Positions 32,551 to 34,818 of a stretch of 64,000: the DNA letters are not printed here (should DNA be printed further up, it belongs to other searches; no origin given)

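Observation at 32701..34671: AT-rich single-gene island encoding an OLD-family ABC-ATPase/TOPRIM nuclease (candidate defence system)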

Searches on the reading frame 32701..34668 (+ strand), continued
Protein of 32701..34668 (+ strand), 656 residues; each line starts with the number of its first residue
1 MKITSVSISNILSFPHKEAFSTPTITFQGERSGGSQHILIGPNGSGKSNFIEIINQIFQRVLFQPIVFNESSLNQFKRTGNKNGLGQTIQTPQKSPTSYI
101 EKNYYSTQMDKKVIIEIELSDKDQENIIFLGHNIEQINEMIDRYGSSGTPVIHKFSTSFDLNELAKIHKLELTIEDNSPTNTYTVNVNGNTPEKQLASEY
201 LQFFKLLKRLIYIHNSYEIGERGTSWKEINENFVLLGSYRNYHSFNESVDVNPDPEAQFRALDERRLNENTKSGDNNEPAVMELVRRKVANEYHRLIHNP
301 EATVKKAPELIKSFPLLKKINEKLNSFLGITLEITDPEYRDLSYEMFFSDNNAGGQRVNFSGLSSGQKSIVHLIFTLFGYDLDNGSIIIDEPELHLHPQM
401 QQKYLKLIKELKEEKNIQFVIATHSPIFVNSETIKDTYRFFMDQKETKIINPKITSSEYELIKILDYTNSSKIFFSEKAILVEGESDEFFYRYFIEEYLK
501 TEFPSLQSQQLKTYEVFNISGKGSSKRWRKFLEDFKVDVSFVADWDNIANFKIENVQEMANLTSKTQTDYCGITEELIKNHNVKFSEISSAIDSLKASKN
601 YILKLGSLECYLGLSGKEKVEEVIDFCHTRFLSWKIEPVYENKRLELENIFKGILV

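Call 60: search_solved_structures(query=A1, max_evalue=0.001, show_alignments=2)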
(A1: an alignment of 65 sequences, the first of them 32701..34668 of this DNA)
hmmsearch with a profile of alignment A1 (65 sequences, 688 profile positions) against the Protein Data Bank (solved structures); distinct sequences matched with E-value up to 0.001: 71 (the best 60 are shown).
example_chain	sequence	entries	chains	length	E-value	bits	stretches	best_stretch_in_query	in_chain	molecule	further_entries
6p74_A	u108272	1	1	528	7.6e-20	74.1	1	317-559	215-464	Putative ATP-dependent endonuclease of the OLD family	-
22bu_B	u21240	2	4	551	2e-17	66.2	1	338-435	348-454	AAA family ATPase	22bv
8ux9_B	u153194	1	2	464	1e-16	63.7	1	290-413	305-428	AriA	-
8v45_A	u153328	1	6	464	1.1e-16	63.7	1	290-413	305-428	AriA antitoxin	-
9vkz_A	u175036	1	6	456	2.4e-16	62.6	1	265-415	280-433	Retron Ec78 probable ATPase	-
9vh1_D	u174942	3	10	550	3.6e-16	62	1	265-450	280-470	Retron Ec78 probable ATPase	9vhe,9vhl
22et_E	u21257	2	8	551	1.1e-15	60.4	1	338-435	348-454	PtuA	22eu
8v46_A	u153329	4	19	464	2.4e-15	59.3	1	290-413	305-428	AriA antitoxin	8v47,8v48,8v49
9u9y_A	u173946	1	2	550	5.9e-15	58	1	336-450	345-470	AAA family ATPase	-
9kjx_B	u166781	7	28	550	6.6e-15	57.8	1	336-450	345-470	AAA family ATPase | Retron I-A effector PtuA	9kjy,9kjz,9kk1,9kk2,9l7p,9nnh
9n69_A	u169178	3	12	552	1.4e-14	56.7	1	25-415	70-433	AAA family ATPase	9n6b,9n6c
9nnb_C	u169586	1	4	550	1.6e-13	53.2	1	336-450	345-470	Retron I-A effector PtuA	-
9e8z_C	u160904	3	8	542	1.1e-12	50.4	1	335-414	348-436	Retron Ec83 probable ATPase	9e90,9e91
9nnk_C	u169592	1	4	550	2.3e-12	49.4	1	337-450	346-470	Retreon I-A effector PtuA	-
23or_B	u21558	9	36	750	3.4e-12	48.8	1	355-477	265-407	Retron Eco8 OLD nuclease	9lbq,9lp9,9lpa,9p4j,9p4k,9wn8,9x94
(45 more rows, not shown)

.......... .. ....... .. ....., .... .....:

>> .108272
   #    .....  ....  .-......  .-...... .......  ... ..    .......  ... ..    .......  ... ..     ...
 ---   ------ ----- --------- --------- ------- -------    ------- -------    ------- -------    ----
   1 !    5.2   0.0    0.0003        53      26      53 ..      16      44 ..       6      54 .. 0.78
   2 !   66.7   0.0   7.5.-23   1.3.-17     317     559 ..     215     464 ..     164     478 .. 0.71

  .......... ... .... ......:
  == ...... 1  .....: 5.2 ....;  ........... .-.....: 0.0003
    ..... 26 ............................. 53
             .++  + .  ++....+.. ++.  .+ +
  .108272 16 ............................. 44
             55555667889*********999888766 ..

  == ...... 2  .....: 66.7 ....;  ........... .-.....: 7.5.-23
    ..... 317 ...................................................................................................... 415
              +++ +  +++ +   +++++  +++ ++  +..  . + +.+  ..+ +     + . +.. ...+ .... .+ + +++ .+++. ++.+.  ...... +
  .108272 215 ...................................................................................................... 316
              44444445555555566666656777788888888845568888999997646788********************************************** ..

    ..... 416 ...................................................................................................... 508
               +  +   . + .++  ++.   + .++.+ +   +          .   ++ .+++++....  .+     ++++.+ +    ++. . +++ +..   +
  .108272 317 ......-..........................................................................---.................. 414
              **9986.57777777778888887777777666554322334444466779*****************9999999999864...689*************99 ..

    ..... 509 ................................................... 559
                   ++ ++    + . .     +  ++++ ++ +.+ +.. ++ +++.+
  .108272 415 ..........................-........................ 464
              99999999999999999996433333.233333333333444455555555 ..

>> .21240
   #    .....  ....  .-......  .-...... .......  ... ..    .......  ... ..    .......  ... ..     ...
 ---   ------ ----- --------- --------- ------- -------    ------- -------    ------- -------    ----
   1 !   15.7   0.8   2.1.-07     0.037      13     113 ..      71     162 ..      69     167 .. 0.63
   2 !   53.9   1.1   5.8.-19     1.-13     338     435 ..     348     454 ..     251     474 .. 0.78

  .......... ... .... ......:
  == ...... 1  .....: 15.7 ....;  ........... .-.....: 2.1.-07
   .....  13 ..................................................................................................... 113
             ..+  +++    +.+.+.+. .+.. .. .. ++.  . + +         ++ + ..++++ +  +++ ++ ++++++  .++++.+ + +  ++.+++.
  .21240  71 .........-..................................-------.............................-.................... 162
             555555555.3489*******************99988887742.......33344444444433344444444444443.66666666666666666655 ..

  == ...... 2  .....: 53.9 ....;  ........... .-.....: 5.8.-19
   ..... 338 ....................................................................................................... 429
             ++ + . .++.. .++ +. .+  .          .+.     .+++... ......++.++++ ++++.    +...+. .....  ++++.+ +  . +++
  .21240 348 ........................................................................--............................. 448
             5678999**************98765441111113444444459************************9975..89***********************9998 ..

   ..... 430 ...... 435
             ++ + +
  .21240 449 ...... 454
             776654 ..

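Call 61: search_dna_similar(query=window:32701-34668:+, collection=phages, mode=protein, max_rows=15)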
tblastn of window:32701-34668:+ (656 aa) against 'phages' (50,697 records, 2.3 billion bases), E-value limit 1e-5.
Records with a match: 2; places in all: 2; records where one place covers at least 80% of the query: 0.
Best place of each record, by identity: <60% 2.
By first word of the organism name: Vibrio 1; Pseudomonas 1.
By host as written in the record: Vibrio cyclitrophicus 10N.261.55.B9 1; Pseudomonas aeruginosa 02-5867 1.
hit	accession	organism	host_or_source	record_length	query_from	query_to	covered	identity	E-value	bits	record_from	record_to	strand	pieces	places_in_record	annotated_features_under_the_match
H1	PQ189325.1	Vibrio phage 10N.261.55.B9_PE001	Vibrio cyclitrophicus 10N.261.55.B9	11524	263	453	29%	27.0%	4e-6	56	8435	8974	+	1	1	hypothetical protein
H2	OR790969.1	Pseudomonas phage PfAC02b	Pseudomonas aeruginosa 02-5867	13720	360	546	29%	26.7%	7e-6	56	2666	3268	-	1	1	ATP-dependent endonuclease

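Call 62: search_dna_similar(query=window:32701-34668:+, collection=plasmids, mode=protein, max_rows=15)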
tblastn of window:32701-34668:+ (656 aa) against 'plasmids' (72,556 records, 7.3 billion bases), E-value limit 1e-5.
Records with a match: 16; places in all: 16; records where one place covers at least 80% of the query: 1.
Best place of each record, by identity: <60% 16.
By first word of the organism name: Streptomyces 5; Ralstonia 2; Bacillus 2; Methanocaldococcus 1; Azoarcus 1; Burkholderia 1; Pantoea 1; Vibrio 1; Gloeobacter 1; Priestia 1.
By predicted mobility (MOB-suite, as given by PLSDB): non-mobilizable 9; mobilizable 6; conjugative 1.
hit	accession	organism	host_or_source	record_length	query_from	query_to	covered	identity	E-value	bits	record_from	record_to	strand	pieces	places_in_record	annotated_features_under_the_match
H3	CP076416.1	Ralstonia solanacearum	tobacco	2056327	1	647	99%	23.9%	3e-28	129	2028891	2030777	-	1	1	AAA family ATPase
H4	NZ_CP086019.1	Ralstonia sp. RS642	sunflower,cell culture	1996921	358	647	44%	27.5%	2e-21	107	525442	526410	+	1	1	none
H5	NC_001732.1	Methanocaldococcus jannaschii DSM 2661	-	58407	268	553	44%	23.9%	7e-6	57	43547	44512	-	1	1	ATP-dependent endonuclease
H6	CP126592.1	Bacillus bombysepticus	bacterial isolate,warm, humid forested ...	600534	345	564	34%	27.2%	1e-6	60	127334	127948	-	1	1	AAA family ATPase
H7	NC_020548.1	Azoarcus sp. KH32C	-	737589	233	446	33%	26.1%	8e-6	57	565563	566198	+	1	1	AAA family ATPase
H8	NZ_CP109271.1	Streptomyces albidoflavus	-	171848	330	546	33%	24.7%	8e-6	57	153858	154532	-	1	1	AAA family ATPase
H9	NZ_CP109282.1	Streptomyces albidoflavus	-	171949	330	546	33%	24.7%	8e-6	57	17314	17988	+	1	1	AAA family ATPase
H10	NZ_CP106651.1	Streptomyces sp. GBA 94-10 4N24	Phakellia ventilabrum,sponge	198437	330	546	33%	24.7%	1e-5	57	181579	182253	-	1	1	AAA family ATPase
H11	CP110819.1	Streptomyces sp. GBA 94-10 4N24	pure culture,lab strain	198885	330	546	33%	24.7%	1e-5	57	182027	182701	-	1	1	hypothetical protein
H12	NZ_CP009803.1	Streptomyces sp. FR-008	Protoplast breeding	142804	330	546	33%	24.7%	1e-5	57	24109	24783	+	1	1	AAA family ATPase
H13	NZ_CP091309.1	Burkholderia pyrrocinia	-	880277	365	548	28%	28.6%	7e-10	70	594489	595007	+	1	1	ATP-dependent endonuclease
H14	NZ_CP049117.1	Pantoea stewartii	Dracaena sanderiana,cell ...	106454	383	546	25%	31.7%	6e-6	57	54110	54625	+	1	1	AAA family ATPase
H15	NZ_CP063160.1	Bacillus cereus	-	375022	363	521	24%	28.4%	3e-7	62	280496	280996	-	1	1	ATP-binding protein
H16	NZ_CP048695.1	Vibrio coralliilyticus OCN008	coral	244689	345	465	18%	32.5%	1e-7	63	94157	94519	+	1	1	AAA family ATPase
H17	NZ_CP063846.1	Gloeobacter morelensis MG652769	biofilm,cave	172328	358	487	20%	27.6%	3e-6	59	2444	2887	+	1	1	AAA family ATPase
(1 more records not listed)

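Call 64: find_encoding_contigs(protein=P0106, flank=5000, max_places=1)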
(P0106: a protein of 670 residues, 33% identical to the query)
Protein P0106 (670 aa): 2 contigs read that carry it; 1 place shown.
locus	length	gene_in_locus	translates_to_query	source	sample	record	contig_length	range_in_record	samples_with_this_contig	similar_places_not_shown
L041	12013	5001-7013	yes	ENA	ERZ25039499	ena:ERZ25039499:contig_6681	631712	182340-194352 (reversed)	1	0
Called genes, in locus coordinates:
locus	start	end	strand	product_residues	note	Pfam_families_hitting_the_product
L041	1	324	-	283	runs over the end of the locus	PF01040:UbiA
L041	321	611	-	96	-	PF03658:Ub-RnfH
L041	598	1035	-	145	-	PF03364:Polyketide_cyc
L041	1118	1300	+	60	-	-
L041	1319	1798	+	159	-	PF01668:SmpB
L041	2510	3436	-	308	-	-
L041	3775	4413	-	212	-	-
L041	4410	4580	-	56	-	-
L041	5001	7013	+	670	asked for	PF02463:SMC_N (weak), PF13175:AAA_15, PF13476:AAA_23 (weak), PF13304:AAA_21, PF20469:OLD-like_TOPRIM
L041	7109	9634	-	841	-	PF17900:Peptidase_M1_N, PF01433:Peptidase_M1, PF11940:DUF3458, PF17432:DUF3458_C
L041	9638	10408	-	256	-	PF21088:MS_channel_1st (weak), PF00924:MS_channel_2nd, PF21082:MS_channel_3rd (weak)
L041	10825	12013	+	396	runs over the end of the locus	PF00009:GTP_EFTU, PF03144:GTP_EFTU_D2, PF03143:GTP_EFTU_D3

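Call 65: find_encoding_contigs(protein=P0101, flank=5000, max_places=1)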
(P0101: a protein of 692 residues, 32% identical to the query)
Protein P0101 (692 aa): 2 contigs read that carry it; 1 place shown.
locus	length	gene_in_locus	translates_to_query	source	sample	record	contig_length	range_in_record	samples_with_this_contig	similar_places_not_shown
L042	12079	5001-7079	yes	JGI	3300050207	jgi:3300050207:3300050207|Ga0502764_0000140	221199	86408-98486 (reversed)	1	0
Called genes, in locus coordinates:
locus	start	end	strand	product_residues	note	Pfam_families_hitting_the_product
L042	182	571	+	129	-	-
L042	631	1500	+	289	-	PF07291:MauE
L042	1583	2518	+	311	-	PF02618:YceG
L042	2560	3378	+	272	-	-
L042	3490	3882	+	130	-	-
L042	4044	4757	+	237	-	-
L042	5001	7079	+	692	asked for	PF02463:SMC_N, PF13175:AAA_15, PF13304:AAA_21, PF20469:OLD-like_TOPRIM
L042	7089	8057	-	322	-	PF01820:Dala_Dala_lig_N, PF01071:GARS_A (weak), PF02655:ATP-grasp_3, PF02786:CPSase_L_D2 (weak), PF07478:Dala_Dala_lig_C, PF13535:ATP-grasp_4 (weak)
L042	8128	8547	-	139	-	-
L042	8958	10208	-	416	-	PF01541:GIY-YIG (faint), PF27096:UvrC_M, PF02151:UVR (weak), PF08459:UvrC_RNaseH_dom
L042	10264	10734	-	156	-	-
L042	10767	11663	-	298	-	PF01149:Fapy_DNA_glyco, PF06831:H2TH, PF06827:zf-FPG_IleRS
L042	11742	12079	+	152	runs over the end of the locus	-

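Call 66: find_encoding_contigs(protein=P0086, flank=5000, max_places=1)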
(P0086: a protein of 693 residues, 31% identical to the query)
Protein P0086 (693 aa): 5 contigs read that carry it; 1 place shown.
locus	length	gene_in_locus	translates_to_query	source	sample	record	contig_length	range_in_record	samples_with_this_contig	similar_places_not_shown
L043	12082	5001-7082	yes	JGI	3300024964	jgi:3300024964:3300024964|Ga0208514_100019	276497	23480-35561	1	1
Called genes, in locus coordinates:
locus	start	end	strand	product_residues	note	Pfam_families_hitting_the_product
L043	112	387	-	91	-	-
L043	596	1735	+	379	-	PF01381:HTH_3 (weak)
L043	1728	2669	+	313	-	-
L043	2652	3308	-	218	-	PF00702:Hydrolase, PF12710:HAD (weak), PF13419:HAD_2, PF13242:Hydrolase_like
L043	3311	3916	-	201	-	-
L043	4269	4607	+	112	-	-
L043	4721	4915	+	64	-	PF05930:Phage_AlpA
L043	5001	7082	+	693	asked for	PF02463:SMC_N, PF13175:AAA_15, PF13304:AAA_21, PF20469:OLD-like_TOPRIM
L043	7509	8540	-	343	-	PF13310:Virulence_RhuM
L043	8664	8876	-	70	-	-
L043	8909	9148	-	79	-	-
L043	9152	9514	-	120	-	-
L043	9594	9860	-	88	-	-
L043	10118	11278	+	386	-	PF12844:HTH_19 (weak), PF13443:HTH_26 (weak), PF13560:HTH_31 (faint), PF01381:HTH_3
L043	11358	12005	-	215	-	PF00702:Hydrolase, PF13419:HAD_2, PF13242:Hydrolase_like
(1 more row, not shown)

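Call 67: find_encoding_contigs(protein=P0024, flank=5000, max_places=1)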
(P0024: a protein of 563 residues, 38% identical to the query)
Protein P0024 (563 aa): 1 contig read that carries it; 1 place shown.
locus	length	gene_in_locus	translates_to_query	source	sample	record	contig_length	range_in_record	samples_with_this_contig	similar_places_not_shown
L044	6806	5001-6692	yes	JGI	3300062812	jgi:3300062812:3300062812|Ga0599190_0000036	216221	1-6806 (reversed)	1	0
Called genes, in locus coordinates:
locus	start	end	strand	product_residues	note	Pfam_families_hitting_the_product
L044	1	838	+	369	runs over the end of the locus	PF05057:DUF676 (faint)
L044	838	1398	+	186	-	-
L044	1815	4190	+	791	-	PF04471:Mrr_cat (weak), PF05729:NACHT, PF00805:Pentapeptide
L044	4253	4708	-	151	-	PF02687:FtsX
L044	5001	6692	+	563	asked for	PF02463:SMC_N, PF00005:ABC_tran (faint), PF13304:AAA_21, PF13175:AAA_15, PF20469:OLD-like_TOPRIM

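Call 73: search_protein_representatives(protein=window:32701-34668:+)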
Query: 656 residues. Proteins with E-value up to 0.001 (for the whole library): 12823; up to 1e-10: 730; up to 1e-30: 226. The best 150 are listed.
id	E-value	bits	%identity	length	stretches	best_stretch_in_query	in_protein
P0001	0.0e+00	1458.9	100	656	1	1-656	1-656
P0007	2.0e-122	426.4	40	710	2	1-551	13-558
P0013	5.3e-118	411.7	38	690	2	1-550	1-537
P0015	2.1e-117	409.7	38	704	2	1-550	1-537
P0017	1.1e-115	404.1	39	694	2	1-566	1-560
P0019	5.0e-115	401.9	40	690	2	1-574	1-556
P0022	3.9e-112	392.4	38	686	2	1-595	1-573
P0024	2.2e-111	389.9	39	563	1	2-549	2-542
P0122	5.2e-109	382.0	38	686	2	1-559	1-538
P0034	1.8e-105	370.4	38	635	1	1-651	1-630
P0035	2.4e-103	363.3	35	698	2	1-551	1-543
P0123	6.9e-103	361.8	41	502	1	1-502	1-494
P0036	2.3e-102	360.1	33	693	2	1-557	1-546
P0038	1.4e-101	357.5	39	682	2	1-558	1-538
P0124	2.5e-100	353.4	37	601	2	1-549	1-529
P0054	6.7e-95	335.4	36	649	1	1-637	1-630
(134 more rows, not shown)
